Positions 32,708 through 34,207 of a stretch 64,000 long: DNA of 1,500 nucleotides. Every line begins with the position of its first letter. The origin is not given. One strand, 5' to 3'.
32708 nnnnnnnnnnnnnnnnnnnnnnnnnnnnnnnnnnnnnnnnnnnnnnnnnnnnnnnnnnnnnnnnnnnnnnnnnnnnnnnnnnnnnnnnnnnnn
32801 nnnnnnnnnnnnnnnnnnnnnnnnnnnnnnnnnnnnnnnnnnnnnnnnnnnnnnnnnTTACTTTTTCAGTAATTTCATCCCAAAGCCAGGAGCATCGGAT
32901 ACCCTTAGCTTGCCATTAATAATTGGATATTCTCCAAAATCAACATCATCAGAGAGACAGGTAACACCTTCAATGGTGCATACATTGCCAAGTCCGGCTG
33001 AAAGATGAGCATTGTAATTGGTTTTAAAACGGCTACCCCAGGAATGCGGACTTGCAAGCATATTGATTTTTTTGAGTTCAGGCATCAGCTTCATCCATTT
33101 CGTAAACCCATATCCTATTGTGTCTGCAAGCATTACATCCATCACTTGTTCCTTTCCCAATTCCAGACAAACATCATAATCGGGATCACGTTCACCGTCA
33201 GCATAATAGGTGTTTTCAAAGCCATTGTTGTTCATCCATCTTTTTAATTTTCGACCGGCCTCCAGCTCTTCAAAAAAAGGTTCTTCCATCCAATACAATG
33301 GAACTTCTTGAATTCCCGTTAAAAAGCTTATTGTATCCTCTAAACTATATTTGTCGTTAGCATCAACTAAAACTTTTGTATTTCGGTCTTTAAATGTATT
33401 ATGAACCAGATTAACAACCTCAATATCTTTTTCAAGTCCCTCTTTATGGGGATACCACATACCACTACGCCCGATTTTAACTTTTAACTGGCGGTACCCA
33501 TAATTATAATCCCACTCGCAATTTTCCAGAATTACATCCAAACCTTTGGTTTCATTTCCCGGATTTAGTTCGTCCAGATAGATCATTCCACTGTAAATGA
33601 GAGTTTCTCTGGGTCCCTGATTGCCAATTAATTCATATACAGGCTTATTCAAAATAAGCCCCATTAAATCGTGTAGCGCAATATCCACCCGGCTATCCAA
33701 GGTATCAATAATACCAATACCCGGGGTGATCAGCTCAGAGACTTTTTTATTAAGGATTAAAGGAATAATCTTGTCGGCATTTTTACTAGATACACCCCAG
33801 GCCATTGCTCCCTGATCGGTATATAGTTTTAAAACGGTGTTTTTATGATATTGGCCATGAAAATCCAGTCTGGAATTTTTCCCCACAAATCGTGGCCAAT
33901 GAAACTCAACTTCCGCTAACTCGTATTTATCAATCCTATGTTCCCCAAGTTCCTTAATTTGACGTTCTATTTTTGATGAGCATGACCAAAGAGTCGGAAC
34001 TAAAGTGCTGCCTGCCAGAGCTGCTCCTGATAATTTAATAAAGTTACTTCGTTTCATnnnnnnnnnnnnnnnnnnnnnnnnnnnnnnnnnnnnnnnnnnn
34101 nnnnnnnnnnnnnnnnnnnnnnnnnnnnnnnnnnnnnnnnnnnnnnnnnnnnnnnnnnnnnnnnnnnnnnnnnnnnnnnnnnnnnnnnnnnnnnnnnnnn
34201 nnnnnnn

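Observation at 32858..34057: Enolase-superfamily enzyme carrying a Tat-like/lipoprotein export signal inside a PUL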

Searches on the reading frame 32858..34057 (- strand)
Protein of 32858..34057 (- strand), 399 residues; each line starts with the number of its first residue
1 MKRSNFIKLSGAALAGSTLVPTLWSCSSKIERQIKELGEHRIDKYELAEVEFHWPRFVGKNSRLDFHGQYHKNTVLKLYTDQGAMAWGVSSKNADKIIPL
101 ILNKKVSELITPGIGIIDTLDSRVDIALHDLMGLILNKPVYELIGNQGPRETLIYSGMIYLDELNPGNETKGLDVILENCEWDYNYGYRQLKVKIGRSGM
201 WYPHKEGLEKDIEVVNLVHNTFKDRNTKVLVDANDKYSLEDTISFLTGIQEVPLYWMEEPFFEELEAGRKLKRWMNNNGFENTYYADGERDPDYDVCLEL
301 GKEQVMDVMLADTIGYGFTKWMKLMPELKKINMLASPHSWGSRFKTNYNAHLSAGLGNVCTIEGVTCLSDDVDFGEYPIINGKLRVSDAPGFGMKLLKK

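Call 4: search_protein_families(library=pfam, proteins=[window:32858-34057:-], max_evalue=0.1)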
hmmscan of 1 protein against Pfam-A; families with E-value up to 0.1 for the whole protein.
window:32858-34057:- (399 aa): 2 families
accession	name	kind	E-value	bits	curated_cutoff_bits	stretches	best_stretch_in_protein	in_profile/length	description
PF13378.12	MR_MLE_C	-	4.1e-24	86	29.4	1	185-396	12-215/219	Enolase C-terminal domain-like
PF02746.21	MR_MLE_N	-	0.017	15.8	22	1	122-145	94-117/117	Mandelate racemase / muconate lactonizing enzyme, N-terminal domain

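Call 5: search_protein_families(library=ncbifam, proteins=[window:32858-34057:-], max_evalue=0.1)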
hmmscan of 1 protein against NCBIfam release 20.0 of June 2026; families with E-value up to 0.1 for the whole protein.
window:32858-34057:- (399 aa): 12 families
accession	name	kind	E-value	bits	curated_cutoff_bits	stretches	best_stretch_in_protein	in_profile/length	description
NF040866.1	AraD_Arch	equivalog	8.4e-12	44.7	650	1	117-273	100-241/372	arabinonate dehydratase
NF040790.2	glucon_galact_dh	equivalog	1.2e-11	44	750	1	122-396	95-361/390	bifunctional D-gluconate/D-galactonate dehydratase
NF047820.1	TalGalacDh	equivalog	2.1e-09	36.8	500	1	124-397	111-357/371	L-talarate/galactarate dehydratase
NF011968.0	PRK15440.1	equivalog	3.7e-08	32.7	393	2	120-155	125-160/395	L-rhamnonate dehydratase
NF041118.1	A_G_epim_Thtga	equivalog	4.5e-06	26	500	1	173-308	139-260/341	L-Ala-D/L-Glu epimerase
NF043051.1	ManoateDhtManD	equivalog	0.00013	21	550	1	122-197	87-152/403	D-mannonate dehydratase ManD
NF011654.0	PRK15072.1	subfamily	0.00025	20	430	1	122-200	87-155/404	D-galactonate dehydratase family protein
NF002782.0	PRK02901.1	equivalog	0.0015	17.5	288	1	187-261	102-170/328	o-succinylbenzoate synthase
TIGR02534.1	mucon_cyclo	subfamily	0.0019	17.3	334.95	1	123-273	102-235/368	muconate/chloromuconate family cycloisomerase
NF043002.1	HProlDhtase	equivalog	0.005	15.7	500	1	121-261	102-221/366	cis-3-hydroxy-L-proline dehydratase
TIGR03247.1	glucar-dehydr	equivalog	0.009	14.8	828.7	0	185-264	194-262/441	glucarate dehydratase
NF010624.0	PRK14017.1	equivalog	0.017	14.2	311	0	122-264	84-215/382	galactonate dehydratase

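Call 8: find_homologous_proteins(query=window:32858-34057:-, max_evalue=1e-10)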
Query window:32858-34057:- (399 aa): 1098 proteins with E <= 1e-10 among 4170 candidates; the best 120 are listed.
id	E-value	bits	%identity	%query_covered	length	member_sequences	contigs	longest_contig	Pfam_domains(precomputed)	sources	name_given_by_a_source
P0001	6.5e-275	929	100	100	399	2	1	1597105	PF13378.13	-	-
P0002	3.5e-223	759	78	100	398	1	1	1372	PF13378.13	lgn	-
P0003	1.8e-217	740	76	100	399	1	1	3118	PF13378.13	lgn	-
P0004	1.0e-207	708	73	100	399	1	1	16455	PF13378.13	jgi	-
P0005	6.6e-204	695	72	100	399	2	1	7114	PF13378.13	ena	-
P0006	3.2e-203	693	70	100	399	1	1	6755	PF13378.13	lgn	-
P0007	1.9e-196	671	69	100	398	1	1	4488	PF13378.13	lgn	-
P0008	2.0e-196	671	69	100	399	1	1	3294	PF13378.13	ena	-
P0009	9.1e-195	665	69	99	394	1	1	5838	PF13378.13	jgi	-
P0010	1.1e-193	662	70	100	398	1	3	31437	PF13378.13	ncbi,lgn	-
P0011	2.0e-192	658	68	100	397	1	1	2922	PF13378.13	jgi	jgi:D-galactarolactone cycloisomerase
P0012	5.1e-191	653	69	96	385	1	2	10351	PF13378.13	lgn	-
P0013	1.2e-190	652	68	100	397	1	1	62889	PF13378.13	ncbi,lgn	-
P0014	1.3e-189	648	66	100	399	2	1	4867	PF13378.13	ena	-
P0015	1.7e-189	648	67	100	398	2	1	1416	PF13378.13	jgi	-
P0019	5.0e-187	640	66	100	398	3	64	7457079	PF13378.13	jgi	jgi:D-galactarolactone cycloisomerase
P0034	7.9e-181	619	64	99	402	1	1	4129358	PF13378.13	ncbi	-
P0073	9.1e-155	534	58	99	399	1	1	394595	PF13378.13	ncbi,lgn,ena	-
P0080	3.0e-152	525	57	99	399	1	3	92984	PF13378.13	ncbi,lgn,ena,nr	ncbi:MAG TPA: mandelate racemase/muconate lactonizing protein [Bacteroides sp.]|nr:mandelate racemas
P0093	2.0e-150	519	56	100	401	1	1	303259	PF13378.13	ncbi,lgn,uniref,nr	ncbi:enolase C-terminal domain-like protein [Lacibacter sp.]|uniref:enolase C-terminal domain-like p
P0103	8.7e-149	514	56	100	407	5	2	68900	PF13378.13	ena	-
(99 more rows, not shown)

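Call 9: search_solved_structures(query=window:32858-34057:-, max_evalue=0.001, show_alignments=2)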
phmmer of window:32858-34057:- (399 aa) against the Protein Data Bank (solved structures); distinct sequences matched with E-value up to 0.001: 25.
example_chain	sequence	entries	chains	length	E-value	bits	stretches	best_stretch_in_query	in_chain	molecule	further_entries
3n4f_A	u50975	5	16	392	1.7e-38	135.7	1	39-394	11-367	Mandelate racemase/muconate lactonizing protein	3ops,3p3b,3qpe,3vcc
3v5c_A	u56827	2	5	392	1.1e-37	133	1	39-394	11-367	Mandelate racemase/muconate lactonizing protein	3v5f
3ozm_A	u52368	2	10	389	5.2e-11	45.2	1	121-394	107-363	Putative mandelate racemase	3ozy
3h12_A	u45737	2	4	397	5.6e-11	45.1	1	121-394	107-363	mandelate racemase | Putative mandelate racemase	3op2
5olc_A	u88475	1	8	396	9.1e-09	37.8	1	115-394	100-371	Galactonate dehydratase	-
3t8q_A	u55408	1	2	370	1.2e-08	37.4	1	88-395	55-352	Mandelate racemase/muconate lactonizing enzyme family protein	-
3bjs_A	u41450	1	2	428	1.9e-07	33.4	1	113-262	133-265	Mandelate racemase/muconate lactonizing enzyme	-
3sqs_A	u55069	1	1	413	3.2e-07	32.7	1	113-343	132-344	mandelate racemase/muconate lactonizing protein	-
1rvk_A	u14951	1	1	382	1e-06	31.1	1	121-276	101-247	isomerase/lactonizing enzyme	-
4hcd_A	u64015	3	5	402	1.1e-06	30.9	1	121-276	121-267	Isomerase/lactonizing enzyme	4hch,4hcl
4mmw_A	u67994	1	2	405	1.2e-06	30.9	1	121-276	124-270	Isomerase/lactonizing enzyme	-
2qq6_A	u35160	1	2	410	2e-06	30.1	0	227-396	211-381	Mandelate racemase/muconate lactonizing enzyme-like protein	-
2ovl_A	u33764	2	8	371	1e-05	27.8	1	121-268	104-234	Putative racemase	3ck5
3ssz_A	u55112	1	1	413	2.2e-05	26.7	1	113-340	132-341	Mandelate racemase/muconate lactonizing enzyme, N-terminal domain protein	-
4h2h_A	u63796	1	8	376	4.6e-05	25.6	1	120-271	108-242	Mandelate racemase/muconate lactonizing enzyme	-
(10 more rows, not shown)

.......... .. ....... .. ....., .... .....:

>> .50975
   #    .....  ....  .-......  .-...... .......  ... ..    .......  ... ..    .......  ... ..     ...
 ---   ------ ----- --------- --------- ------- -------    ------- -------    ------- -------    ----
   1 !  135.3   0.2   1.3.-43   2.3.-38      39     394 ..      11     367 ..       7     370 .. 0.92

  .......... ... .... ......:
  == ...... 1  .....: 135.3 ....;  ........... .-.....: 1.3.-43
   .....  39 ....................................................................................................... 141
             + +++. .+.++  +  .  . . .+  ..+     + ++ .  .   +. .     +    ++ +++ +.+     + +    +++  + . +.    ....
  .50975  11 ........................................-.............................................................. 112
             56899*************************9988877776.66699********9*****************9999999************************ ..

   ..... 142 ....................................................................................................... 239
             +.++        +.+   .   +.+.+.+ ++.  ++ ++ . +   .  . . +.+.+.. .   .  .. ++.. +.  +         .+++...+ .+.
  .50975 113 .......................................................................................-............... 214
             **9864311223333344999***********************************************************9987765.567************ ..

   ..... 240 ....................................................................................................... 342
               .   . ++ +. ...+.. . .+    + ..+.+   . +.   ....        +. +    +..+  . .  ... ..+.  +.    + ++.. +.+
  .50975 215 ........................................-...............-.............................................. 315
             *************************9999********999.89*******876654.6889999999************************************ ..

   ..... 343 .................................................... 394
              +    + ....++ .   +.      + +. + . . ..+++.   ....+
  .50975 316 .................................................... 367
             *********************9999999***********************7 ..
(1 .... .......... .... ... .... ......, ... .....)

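Call 13: find_related_loci(query=window:32858-34057:-, collection=genome_contigs, flank=10000)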
Query window:32858-34057:- (399 aa) in genome_contigs; peptide patterns used: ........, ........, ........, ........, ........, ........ (x = any residue, [..] = any of these).
27 stretches matched a pattern; 4 encode a relative of the query (tblastn E <= 1e-3); 4 distinct loci.
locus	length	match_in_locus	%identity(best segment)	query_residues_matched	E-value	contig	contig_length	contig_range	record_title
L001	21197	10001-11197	77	1-399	0e+0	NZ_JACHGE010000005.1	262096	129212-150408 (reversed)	Algibacter amylolyticus strain DSM 29199 Ga0415337_05, whole genome shotgun sequence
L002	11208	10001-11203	67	1-397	0e+0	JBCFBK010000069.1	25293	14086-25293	MAG: Prolixibacteraceae bacterium isolate concoct.bin.21 NODE_629_length_25293_cov_3.104561, whole genome shotgun sequen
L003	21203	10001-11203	64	1-397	0e+0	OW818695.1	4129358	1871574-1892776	metagenome genome assembly, chromosome: 1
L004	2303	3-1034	67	56-398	3e-172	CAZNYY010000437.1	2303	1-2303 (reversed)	MAG TPA_asm: uncultured Oscillospiraceae bacterium isolate binchicken_co173_416 genome assembly, contig: NODE_154877_len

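Call 14: find_encoding_contigs(protein=window:32858-34057:-, flank=10000, max_places=4)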
Protein window:32858-34057:- (399 aa): 1 contig read that carries it; 1 place shown.
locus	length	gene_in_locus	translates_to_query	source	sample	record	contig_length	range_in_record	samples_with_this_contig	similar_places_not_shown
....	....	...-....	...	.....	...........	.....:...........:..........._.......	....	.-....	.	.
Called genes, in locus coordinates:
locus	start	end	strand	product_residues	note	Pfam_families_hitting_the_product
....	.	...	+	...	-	?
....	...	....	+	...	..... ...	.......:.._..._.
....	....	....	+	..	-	?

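Call 21: find_encoding_contigs(protein=P0019, flank=10000, max_places=2)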
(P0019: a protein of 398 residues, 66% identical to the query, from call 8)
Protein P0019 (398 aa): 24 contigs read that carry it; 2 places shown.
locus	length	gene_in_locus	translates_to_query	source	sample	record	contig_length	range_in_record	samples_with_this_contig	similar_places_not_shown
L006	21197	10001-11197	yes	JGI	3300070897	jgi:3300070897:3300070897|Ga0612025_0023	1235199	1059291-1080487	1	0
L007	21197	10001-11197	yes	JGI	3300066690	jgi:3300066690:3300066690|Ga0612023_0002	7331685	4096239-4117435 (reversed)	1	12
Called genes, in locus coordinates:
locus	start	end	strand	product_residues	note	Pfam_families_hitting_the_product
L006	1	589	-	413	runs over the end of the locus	PF01566:Nramp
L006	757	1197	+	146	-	PF02142:MGS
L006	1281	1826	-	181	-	PF00196:GerE (weak)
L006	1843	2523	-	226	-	PF07495:Y_Y_Y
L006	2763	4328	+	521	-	PF00083:Sugar_tr, PF07690:MFS_1, PF00083:Sugar_tr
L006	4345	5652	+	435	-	PF02836:Glyco_hydro_2_C (weak)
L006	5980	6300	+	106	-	-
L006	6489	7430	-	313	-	PF12760:Zn_ribbon_IS1595 (weak), PF12762:DDE_Tnp_IS1595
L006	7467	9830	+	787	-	PF13620:CarboxypepD_reg, PF13715:CarbopepD_reg_2, PF07715:Plug, PF00593:TonB_dep_Rec_b-barrel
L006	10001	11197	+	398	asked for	PF13378:MR_MLE_C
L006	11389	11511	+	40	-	-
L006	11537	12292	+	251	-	PF13612:DDE_Tnp_1_3, PF01609:DDE_Tnp_1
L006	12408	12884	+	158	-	-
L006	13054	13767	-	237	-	PF18599:LCIB_C_CA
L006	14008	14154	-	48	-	-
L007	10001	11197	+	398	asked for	PF13378:MR_MLE_C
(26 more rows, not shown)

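Call 22: find_encoding_contigs(protein=P0080, flank=10000, max_places=2)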
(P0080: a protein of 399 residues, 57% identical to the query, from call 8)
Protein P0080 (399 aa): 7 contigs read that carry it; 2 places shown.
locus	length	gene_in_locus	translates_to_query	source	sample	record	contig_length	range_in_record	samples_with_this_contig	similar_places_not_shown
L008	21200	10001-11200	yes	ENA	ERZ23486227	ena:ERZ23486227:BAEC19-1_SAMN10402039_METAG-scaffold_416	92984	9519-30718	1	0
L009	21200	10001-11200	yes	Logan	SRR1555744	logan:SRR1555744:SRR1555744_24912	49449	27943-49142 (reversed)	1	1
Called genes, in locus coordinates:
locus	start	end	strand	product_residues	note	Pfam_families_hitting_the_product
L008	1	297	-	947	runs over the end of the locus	-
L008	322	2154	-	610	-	PF14322:SusD-like_3, PF07980:SusD_RagB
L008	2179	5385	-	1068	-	PF13620:CarboxypepD_reg, PF13715:CarbopepD_reg_2, PF07715:Plug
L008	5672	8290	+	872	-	PF00884:Sulfatase, PF01663:Phosphodiest (faint), PF16347:SGSH_C, PF00754:F5_F8_type_C, PF22633:F5_F8_type_C_2 (weak), PF18962:Por_Secre_tail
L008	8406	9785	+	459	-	PF00884:Sulfatase, PF16347:SGSH_C (weak)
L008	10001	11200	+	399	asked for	PF13378:MR_MLE_C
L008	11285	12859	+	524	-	PF18962:Por_Secre_tail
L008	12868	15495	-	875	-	PF01344:Kelch_1 (faint), PF13415:Beta-prop_FBX42, PF24681:Kelch_KLHDC2_KLHL20_DRC7, PF24981:Beta-prop_ATRN-LZTR1, PF07646:Kelch_2 (faint), PF13415:Beta-prop_FBX42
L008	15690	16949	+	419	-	PF16317:Glyco_hydro_99 (weak)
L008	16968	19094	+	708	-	PF15979:Glyco_hydro_115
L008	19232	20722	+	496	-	PF16317:Glyco_hydro_99 (weak), PF18962:Por_Secre_tail (weak)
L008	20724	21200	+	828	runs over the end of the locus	PF13385:Laminin_G_3 (weak), PF18962:Por_Secre_tail (weak)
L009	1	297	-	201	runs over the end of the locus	?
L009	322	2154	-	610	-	PF14322:SusD-like_3, PF07980:SusD_RagB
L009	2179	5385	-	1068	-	PF13620:CarboxypepD_reg, PF13715:CarbopepD_reg_2, PF07715:Plug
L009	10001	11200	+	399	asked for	PF13378:MR_MLE_C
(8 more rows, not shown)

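Call 23: find_encoding_contigs(protein=P0093, flank=10000, max_places=2)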
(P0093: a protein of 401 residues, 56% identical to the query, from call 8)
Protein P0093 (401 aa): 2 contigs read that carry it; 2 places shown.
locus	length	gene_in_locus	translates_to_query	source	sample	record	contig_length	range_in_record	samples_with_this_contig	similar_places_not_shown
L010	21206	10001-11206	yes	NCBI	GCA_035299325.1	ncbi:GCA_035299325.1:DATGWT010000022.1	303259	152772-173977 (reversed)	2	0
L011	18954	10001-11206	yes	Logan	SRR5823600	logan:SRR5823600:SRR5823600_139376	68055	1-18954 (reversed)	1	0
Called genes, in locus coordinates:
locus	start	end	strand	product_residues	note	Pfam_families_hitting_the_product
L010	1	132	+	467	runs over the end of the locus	PF00884:Sulfatase, PF01663:Phosphodiest (weak), PF16347:SGSH_C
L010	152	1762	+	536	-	PF00884:Sulfatase, PF01663:Phosphodiest (faint), PF16347:SGSH_C (weak)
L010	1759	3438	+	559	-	PF00884:Sulfatase, PF01663:Phosphodiest, PF16347:SGSH_C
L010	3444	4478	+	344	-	PF22847:Glyco_hydro_43_rel (faint), PF04616:Glyco_hydro_43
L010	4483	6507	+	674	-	-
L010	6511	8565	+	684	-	PF07944:Beta-AFase-like_GH127_cat, PF20736:Glyco_hydro127M, PF20737:Glyco_hydro127C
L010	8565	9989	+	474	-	PF00884:Sulfatase, PF01663:Phosphodiest, PF16347:SGSH_C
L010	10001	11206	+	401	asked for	PF13378:MR_MLE_C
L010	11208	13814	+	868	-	PF00041:fn3 (weak)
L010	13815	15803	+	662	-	PF07944:Beta-AFase-like_GH127_cat, PF20736:Glyco_hydro127M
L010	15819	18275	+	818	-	PF13620:CarboxypepD_reg (weak), PF07715:Plug, PF00593:TonB_dep_Rec_b-barrel, PF14905:OMP_b-brl_3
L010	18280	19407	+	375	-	PF03781:FGE-sulfatase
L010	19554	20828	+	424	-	-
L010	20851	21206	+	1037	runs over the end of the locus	PF23591:CILP (weak), PF13620:CarboxypepD_reg, PF13715:CarbopepD_reg_2, PF07715:Plug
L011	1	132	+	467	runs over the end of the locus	PF00884:Sulfatase, PF01663:Phosphodiest (weak), PF16347:SGSH_C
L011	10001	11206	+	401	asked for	PF13378:MR_MLE_C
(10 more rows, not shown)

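Call 24: find_encoding_contigs(protein=P0034, flank=10000, max_places=1)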
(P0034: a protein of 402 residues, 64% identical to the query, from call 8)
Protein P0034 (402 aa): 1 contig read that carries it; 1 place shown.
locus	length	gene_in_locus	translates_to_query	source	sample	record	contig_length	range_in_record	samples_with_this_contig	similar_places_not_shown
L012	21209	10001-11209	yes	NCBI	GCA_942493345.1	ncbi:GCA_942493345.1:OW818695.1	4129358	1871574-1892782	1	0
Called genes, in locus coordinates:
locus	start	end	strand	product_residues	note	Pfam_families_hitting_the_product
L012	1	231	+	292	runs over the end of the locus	PF00528:BPD_transp_1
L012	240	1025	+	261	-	PF02463:SMC_N, PF09818:ABC_ATPase (faint), PF00005:ABC_tran, PF13304:AAA_21 (weak)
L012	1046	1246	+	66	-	-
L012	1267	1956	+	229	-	PF01895:PhoU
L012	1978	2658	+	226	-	PF00072:Response_reg, PF00486:Trans_reg_C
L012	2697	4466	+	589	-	PF00512:HisKA, PF02518:HATPase_c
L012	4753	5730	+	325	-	PF00480:ROK, PF01869:BcrAD_BadFG (weak)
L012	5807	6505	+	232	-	PF00753:Lactamase_B, PF19583:ODP, PF23023:Anti-Pycsar_Apyc1 (faint)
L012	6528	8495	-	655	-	PF00583:Acetyltransf_1, PF13673:Acetyltransf_10, PF13508:Acetyltransf_7, PF14401:RLAN, PF02655:ATP-grasp_3, PF08443:RimK (weak), PF07478:Dala_Dala_lig_C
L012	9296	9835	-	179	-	-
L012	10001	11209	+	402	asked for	PF13378:MR_MLE_C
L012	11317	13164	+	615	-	PF01301:Glyco_hydro_35, PF13364:BetaGal_ABD2 (faint), PF21317:BetaGal_ABD_1, PF21467:BetaGal_gal-bd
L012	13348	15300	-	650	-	PF07676:PD40 (weak), PF00691:OmpA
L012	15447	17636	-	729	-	PF12437:GSIII_N, PF00120:Gln-synt_C, PF18318:Gln-synt_C-ter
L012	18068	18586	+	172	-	PF00884:Sulfatase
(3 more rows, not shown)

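Call 25: find_encoding_contigs(protein=P0073, flank=10000, max_places=1)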
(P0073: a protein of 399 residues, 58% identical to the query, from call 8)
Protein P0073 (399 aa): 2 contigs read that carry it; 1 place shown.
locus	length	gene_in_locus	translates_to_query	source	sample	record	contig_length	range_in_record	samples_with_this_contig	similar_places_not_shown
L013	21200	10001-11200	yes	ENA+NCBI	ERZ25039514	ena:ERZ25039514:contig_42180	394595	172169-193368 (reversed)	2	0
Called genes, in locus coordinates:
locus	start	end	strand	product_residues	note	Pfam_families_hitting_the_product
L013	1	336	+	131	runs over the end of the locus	-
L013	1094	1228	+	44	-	-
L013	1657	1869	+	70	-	-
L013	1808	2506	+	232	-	PF14322:SusD-like_3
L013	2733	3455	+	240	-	PF07980:SusD_RagB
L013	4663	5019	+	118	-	-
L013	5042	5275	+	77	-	PF14322:SusD-like_3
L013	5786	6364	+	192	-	PF07980:SusD_RagB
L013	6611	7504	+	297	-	-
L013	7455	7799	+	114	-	-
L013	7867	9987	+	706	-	PF15979:Glyco_hydro_115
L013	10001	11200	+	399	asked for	PF13378:MR_MLE_C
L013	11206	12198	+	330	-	PF04392:ABC_sub_bind, PF18959:DUF5701 (faint)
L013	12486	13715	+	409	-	PF07470:Glyco_hydro_88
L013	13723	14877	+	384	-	PF00884:Sulfatase, PF01663:Phosphodiest (weak)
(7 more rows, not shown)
